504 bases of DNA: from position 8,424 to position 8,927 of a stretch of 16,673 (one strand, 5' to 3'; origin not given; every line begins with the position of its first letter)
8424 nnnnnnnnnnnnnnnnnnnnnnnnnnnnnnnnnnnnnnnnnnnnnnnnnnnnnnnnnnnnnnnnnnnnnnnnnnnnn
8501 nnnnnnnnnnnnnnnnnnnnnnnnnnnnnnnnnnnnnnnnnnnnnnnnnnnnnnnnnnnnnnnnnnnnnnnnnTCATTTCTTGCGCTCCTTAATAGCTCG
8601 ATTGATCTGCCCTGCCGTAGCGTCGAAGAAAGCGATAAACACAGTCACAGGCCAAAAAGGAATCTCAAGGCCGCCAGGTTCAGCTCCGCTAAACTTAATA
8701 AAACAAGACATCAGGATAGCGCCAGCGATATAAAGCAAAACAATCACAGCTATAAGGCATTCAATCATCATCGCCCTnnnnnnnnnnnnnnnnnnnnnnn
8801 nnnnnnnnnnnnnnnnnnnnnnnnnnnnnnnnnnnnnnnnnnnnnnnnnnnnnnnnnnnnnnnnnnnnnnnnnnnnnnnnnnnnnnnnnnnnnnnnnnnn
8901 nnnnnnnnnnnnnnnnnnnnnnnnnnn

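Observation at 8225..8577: Duplicated pair of about 58-aa proteins (IEDG-V/I-Y N-termini) directly upstream of the late terminator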

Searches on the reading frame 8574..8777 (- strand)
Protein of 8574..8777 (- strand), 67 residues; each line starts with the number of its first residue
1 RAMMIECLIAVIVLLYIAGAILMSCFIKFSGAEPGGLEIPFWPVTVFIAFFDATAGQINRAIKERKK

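Call 8: search_protein_families(library=pfam, proteins=[window:8574-8777:-], max_evalue=1)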
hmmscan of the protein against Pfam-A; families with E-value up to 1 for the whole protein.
window:8574-8777:- (67 aa): 1 family
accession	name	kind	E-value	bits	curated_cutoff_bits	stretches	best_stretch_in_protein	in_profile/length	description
PF16085.10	Phage_holin_3_5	-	0.65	10.6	27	0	4-25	53-74/113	Bacteriophage holin Hol, superfamily III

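Call 9: search_protein_families(library=phrogs, proteins=[window:8574-8777:-], max_evalue=1)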
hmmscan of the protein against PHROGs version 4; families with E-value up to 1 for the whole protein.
window:8574-8777:- (67 aa): 4 families
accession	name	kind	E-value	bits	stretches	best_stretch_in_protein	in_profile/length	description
phrog_10061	-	unknown function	1.5e-26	93.4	1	3-67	7-74/75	-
phrog_9755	-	unknown function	6.1e-05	24.1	1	3-50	1-50/61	-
phrog_30277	-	unknown function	0.045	14.8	1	9-55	43-83/112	-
phrog_15251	-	unknown function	0.91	10.4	0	2-24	4-27/39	-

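Call 51: search_protein_families(library=ncbifam, proteins=[window:8574-8777:-], max_evalue=1)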
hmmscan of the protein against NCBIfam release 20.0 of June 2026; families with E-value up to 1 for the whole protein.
window:8574-8777:- (67 aa): 0 families

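Call 52: search_protein_families(library=padloc, proteins=[window:8574-8777:-], max_evalue=1)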
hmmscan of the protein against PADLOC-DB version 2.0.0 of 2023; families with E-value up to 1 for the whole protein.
window:8574-8777:- (67 aa): 0 families

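Call 77: find_homologous_proteins(query=window:8577-8768:-, max_evalue=0.01)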
Query seq(64 aa) (64 aa): 63 proteins with E <= 0.01 among 63 candidates.
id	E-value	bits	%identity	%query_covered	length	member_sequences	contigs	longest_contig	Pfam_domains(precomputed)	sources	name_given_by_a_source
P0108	2.7e-32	127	94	100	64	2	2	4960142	-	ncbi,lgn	-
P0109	9.3e-32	125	95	100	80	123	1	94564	-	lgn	-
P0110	4.2e-31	123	94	100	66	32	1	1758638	-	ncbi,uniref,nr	ncbi:hypothetical protein [Escherichia coli]|uniref:hypothetical protein n=1 Tax=Escherichia coli Ta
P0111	4.9e-31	123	95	100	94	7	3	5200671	-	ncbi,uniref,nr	ncbi:hypothetical protein [Escherichia coli]|uniref:hypothetical protein n=1 Tax=Escherichia coli Ta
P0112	6.2e-30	119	89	100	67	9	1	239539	-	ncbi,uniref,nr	ncbi:hypothetical protein [Escherichia coli]|uniref:hypothetical protein n=1 Tax=Escherichia coli Ta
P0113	7.3e-30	119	91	100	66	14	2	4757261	-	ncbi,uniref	ncbi:hypothetical protein ACQUY1_14725 [Escherichia coli]|uniref:hypothetical protein n=1 Tax=Escher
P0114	1.0e-29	119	91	100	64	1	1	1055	-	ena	-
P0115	2.3e-28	115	86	100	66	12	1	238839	-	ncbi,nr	ncbi:hypothetical protein EB483_04540 [Escherichia coli]|nr:hypothetical protein [Escherichia coli]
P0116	2.5e-28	114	86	100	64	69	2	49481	-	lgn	-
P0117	7.3e-28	113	86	100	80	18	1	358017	-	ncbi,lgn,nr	ncbi:hypothetical protein BvCmsNSP001_00519 [Escherichia coli]|nr:hypothetical protein BvCmsNSP001_0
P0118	1.4e-27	112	86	100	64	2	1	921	-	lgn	-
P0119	1.7e-27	112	88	100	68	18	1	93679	-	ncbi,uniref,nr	ncbi:hypothetical protein [Escherichia coli]|uniref:hypothetical protein n=1 Tax=Escherichia coli Ta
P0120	4.0e-27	111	84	100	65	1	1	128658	-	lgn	-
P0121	5.5e-27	110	96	88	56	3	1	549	-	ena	-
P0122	2.1e-26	108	88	100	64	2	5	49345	-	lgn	-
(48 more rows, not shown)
